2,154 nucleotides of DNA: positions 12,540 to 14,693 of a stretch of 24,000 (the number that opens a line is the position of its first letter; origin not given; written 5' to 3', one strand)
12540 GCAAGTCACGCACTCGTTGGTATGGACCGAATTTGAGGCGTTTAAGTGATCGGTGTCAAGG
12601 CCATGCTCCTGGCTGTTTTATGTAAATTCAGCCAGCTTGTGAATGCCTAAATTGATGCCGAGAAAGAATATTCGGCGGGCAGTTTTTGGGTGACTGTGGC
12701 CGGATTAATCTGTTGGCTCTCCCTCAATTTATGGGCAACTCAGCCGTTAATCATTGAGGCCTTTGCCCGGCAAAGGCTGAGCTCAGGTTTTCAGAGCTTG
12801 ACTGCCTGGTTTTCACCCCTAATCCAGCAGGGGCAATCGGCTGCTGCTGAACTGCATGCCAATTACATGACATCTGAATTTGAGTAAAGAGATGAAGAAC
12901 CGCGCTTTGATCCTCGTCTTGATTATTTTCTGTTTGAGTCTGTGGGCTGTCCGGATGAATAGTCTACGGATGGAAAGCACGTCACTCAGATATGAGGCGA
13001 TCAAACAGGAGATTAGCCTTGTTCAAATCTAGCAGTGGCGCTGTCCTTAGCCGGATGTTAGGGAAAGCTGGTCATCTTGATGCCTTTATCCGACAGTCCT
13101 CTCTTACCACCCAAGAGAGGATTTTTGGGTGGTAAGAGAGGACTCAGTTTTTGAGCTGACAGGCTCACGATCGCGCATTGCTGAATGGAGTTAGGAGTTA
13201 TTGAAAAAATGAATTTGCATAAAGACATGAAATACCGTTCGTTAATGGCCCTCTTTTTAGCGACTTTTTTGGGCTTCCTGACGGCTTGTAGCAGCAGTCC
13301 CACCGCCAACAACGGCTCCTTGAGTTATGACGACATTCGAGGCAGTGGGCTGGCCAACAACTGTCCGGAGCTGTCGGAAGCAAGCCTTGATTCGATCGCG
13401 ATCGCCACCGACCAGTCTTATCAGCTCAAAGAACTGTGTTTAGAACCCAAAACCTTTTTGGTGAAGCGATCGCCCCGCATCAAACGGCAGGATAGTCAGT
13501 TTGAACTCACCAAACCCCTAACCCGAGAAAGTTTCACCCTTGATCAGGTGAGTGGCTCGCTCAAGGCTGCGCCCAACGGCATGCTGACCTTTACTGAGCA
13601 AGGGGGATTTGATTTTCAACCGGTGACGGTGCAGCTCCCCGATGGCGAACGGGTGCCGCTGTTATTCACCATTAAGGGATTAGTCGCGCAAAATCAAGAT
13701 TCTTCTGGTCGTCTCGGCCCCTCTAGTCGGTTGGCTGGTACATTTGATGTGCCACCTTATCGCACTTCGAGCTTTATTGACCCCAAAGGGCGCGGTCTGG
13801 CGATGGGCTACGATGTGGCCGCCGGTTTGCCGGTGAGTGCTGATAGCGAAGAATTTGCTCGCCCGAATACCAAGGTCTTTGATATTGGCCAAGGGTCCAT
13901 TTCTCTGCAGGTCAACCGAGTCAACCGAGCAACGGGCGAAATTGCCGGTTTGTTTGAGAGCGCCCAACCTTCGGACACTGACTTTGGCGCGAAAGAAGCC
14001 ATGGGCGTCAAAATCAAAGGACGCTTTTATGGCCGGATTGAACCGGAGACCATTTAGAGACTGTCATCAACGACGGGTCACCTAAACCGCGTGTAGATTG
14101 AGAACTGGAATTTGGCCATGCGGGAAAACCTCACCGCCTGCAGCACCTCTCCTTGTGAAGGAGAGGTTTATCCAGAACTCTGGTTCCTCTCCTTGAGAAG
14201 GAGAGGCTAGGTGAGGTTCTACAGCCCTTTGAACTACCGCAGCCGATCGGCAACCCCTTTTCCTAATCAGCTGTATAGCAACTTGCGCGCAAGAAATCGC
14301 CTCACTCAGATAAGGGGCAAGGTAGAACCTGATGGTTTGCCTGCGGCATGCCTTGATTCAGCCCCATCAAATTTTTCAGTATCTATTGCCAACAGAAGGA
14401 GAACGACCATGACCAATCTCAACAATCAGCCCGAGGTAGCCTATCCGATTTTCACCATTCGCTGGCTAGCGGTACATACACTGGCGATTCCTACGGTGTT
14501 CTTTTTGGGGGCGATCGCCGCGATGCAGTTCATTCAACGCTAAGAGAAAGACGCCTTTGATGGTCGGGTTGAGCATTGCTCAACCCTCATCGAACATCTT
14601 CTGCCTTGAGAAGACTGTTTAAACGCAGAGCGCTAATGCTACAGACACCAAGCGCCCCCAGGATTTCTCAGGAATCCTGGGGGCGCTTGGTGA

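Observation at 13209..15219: Island of lumenal and donor-side PSII paralogs (psbO, psbF, psbV) between the two arms of the cluster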

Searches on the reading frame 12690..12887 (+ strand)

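Call 63: search_protein_families(library=pfam, proteins=[window:12690-12887:+], max_evalue=0.1)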
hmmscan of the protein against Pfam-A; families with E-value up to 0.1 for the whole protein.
window:12690-12887:+ (65 aa): 1 family
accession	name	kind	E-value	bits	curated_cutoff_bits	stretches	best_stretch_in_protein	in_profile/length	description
PF04844.18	Ovate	-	0.079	13.4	25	0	6-27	31-52/58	Transcriptional repressor, ovate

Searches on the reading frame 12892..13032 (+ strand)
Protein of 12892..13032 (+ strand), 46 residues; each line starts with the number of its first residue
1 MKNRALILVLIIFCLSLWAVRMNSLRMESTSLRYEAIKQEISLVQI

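Call 63: search_protein_families(library=pfam, proteins=[window:12892-13032:+], max_evalue=0.1)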
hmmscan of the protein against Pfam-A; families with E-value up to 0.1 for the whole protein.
window:12892-13032:+ (46 aa): 0 families

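Call 69: find_homologous_proteins(query=A1, max_evalue=10)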
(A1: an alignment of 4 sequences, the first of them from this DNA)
Query A1 (4 sequences) (46 aa, profile of the alignment): 1 proteins with E <= 10 among 2 candidates.
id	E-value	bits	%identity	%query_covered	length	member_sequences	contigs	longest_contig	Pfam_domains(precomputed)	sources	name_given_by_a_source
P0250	2.2e-19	87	39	98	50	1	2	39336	-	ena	-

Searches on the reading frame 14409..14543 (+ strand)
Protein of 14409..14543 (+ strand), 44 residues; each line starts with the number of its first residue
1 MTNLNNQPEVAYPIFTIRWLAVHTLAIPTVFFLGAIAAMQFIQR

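Call 3: search_protein_families(library=pfam, proteins=[window:14409-14543:+])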
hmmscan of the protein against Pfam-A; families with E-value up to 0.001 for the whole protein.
window:14409-14543:+ (44 aa): 1 family
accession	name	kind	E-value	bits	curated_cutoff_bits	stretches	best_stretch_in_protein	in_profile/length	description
PF00283.24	Cytochrom_B559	-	2e-16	59.6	30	1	10-34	5-29/29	Cytochrome b559, alpha (gene psbE) and beta (gene psbF)subunits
